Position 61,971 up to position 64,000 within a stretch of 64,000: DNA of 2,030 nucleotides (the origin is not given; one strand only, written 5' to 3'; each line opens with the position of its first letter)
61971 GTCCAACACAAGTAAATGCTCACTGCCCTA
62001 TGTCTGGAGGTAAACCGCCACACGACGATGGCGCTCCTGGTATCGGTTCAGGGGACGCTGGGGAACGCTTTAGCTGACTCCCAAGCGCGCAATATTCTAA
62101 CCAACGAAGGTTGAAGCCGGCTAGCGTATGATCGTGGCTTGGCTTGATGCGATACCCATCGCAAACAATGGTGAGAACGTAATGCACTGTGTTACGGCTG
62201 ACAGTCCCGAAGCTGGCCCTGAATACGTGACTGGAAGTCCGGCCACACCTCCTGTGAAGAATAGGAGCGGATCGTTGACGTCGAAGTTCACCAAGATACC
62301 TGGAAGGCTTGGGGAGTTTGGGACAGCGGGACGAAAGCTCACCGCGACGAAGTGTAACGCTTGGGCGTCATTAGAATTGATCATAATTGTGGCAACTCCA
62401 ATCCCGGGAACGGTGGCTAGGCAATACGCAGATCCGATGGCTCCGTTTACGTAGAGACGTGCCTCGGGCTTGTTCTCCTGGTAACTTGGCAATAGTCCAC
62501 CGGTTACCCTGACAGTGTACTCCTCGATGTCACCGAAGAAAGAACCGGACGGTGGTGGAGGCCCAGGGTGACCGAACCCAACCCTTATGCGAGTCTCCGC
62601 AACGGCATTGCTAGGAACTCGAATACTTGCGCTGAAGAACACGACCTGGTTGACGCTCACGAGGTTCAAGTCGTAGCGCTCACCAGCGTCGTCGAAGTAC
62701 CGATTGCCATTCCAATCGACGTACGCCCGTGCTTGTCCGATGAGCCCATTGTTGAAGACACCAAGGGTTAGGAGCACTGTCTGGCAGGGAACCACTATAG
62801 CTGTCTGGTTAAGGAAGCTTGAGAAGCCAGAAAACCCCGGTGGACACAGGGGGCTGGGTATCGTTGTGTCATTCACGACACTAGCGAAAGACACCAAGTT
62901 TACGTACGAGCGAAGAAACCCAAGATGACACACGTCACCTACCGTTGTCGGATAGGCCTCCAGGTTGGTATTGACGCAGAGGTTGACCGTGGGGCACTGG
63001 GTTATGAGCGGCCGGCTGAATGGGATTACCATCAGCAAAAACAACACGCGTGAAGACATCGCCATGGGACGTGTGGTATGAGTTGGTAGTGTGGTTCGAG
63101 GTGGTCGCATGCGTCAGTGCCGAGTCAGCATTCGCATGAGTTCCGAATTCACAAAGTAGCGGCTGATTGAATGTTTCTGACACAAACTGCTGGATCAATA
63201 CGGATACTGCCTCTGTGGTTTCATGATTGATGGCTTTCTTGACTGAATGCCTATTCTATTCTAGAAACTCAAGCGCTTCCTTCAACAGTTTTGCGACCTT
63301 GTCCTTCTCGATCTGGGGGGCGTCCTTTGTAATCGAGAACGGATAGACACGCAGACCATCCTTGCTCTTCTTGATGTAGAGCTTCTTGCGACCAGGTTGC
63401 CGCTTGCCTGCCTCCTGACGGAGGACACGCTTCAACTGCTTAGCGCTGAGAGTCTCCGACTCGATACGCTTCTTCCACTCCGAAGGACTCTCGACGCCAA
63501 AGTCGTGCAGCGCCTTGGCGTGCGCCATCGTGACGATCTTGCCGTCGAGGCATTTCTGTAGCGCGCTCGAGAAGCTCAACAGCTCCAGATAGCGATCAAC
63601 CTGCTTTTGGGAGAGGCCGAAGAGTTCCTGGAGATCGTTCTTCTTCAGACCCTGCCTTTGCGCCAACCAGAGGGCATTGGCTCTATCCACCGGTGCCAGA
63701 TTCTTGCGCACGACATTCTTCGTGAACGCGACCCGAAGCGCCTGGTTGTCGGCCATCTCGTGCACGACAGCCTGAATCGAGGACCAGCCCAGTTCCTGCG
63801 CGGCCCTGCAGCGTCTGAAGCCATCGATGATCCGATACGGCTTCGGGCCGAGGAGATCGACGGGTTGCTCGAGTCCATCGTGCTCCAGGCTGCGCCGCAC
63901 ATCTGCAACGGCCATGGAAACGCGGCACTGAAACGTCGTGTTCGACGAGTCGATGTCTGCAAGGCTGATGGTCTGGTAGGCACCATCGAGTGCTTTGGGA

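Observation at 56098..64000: Abrupt 30% to 60% GC switch exactly at a tRNA-Leu gene, followed by an intact tyrosine integrase and a ParB-like gene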

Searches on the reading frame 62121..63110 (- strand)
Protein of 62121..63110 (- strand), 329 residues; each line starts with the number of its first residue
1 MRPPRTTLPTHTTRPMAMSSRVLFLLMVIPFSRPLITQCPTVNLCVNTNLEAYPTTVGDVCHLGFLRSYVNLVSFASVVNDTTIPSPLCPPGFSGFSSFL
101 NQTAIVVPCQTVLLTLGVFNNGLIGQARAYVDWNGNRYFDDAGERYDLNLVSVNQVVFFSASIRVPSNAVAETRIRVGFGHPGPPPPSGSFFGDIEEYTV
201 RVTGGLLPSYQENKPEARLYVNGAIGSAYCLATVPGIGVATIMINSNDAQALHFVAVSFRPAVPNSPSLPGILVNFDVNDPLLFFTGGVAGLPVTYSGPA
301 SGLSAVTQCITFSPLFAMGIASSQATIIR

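Call 7: search_protein_families(library=pfam, proteins=[window:62121-63110:-], max_evalue=0.01)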
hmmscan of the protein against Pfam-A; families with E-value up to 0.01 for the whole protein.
window:62121-63110:- (329 aa): 1 family
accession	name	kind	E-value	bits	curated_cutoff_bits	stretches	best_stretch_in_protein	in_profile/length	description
PF20009.4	GEVED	-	1.2e-08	36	24.4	1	128-200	3-77/78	GEVED domain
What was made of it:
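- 62121..63110 (-): GEVED-domain protein (314-329 aa), probably secreted. PF20009 at E 1.2e-8, 36 bits against a cutoff of 24.4 (call 7).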

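Call 15: find_encoding_contigs(protein=window:62121-63110:-, flank=10000, max_places=10)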
Protein window:62121-63110:- (329 aa): no gene with exactly this product is on record in the collection.

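Call 52: search_protein_families(library=ncbifam, proteins=[window:62121-63110:-], max_evalue=0.01)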
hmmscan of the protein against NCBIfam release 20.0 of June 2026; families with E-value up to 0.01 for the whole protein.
window:62121-63110:- (329 aa): 0 families

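Call 64: search_protein_families(library=phrogs, proteins=[window:62121-63110:-], max_evalue=0.001)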
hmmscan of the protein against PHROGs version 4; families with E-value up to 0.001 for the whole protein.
window:62121-63110:- (329 aa): 0 families

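Call 65: search_protein_families(library=padloc, proteins=[window:62121-63110:-], max_evalue=0.001)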
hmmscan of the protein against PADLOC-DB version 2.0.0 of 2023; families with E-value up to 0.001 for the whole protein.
window:62121-63110:- (329 aa): 0 families

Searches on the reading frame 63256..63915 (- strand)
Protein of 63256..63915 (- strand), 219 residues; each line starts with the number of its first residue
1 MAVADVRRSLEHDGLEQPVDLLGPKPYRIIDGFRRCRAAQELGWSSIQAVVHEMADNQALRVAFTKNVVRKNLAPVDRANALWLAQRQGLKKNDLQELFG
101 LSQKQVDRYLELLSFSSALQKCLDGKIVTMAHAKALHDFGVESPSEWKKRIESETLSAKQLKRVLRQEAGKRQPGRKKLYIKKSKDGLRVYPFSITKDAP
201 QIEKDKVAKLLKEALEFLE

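Call 7: search_protein_families(library=pfam, proteins=[window:63256-63915:-], max_evalue=0.01)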
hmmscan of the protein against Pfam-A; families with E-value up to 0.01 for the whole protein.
window:63256-63915:- (219 aa): 3 families
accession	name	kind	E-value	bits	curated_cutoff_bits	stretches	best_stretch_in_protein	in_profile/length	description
PF17762.8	HTH_ParB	-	8.3e-10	39.2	22.6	1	72-167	2-99/102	ParB HTH domain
PF02195.25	ParB_N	-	1.2e-09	38.5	26.3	1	3-68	27-94/95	ParB N-terminal domain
PF13384.12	HTH_23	-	0.00088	19.5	24.6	0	77-111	6-39/50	Homeodomain-like domain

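Call 11: find_encoding_contigs(protein=window:63256-63915:-, flank=10000, max_places=10)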
Protein window:63256-63915:- (219 aa): no gene with exactly this product is on record in the collection.
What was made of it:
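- Tried and rejected: Look-ups of the ParB and GEVED ORFs as read from the window failed because of start-codon or truncation differences (calls 11, 15).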
